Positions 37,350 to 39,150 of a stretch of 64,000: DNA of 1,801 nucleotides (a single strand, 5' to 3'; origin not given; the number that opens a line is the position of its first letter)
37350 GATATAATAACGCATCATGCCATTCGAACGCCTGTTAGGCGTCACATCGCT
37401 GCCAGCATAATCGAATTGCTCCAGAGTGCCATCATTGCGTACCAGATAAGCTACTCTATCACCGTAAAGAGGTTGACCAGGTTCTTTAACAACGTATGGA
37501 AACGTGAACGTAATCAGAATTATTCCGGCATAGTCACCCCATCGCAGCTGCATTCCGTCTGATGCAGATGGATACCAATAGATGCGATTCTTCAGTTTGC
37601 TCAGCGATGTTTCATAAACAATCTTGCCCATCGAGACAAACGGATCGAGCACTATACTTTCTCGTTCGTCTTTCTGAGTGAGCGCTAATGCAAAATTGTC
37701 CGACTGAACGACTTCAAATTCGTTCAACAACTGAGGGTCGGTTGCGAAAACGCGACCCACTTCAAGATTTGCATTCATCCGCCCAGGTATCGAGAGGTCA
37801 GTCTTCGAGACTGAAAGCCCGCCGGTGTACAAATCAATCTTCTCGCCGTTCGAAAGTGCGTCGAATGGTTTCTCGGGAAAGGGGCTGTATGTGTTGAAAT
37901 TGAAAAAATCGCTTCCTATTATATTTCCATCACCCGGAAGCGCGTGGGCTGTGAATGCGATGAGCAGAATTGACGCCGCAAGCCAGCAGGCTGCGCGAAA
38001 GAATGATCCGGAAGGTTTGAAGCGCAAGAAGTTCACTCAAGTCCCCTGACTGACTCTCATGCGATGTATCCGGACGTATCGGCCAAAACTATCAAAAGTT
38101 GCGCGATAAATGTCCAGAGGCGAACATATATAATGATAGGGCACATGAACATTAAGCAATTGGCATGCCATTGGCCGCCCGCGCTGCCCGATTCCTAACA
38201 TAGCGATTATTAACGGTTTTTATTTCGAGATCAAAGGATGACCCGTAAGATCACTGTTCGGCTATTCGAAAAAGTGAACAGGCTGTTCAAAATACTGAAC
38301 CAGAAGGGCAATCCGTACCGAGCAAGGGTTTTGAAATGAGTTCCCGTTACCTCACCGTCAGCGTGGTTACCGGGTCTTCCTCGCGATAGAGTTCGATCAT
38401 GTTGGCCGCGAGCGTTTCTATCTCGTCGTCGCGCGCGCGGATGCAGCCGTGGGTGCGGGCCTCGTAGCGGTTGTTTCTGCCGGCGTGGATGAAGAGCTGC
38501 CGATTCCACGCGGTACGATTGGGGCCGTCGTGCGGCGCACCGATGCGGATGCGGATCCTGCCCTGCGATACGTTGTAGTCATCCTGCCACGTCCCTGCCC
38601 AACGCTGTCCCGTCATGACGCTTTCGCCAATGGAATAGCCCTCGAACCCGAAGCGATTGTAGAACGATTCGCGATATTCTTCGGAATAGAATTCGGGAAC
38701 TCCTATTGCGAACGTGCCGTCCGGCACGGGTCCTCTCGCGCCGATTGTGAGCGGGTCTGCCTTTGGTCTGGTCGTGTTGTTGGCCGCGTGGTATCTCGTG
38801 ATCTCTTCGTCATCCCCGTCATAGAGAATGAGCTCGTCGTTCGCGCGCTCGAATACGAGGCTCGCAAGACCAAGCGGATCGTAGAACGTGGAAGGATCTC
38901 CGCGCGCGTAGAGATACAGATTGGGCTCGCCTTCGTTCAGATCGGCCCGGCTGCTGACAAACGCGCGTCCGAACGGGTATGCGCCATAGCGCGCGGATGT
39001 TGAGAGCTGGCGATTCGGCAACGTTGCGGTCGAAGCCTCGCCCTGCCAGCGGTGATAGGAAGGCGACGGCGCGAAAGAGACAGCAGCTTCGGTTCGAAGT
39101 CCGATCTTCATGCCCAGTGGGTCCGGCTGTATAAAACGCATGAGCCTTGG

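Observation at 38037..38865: RHS-2 ends in an L,D-transpeptidase (YkuD)-like toxin domain and has no recognisable immunity gene before the next RHS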

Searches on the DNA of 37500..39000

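Call 59: search_rna_families(source=window, start=37500, end=39000, threshold=evalue, max_evalue=1)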
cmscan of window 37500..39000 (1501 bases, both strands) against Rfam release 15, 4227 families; matches with E-value up to 1: 1.
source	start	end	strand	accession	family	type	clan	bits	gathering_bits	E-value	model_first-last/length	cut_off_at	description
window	37853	37923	+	RF01952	SOX2OT_exon2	Gene; lncRNA;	-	16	45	0.93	1-69/69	no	SOX2 overlapping transcript exon 2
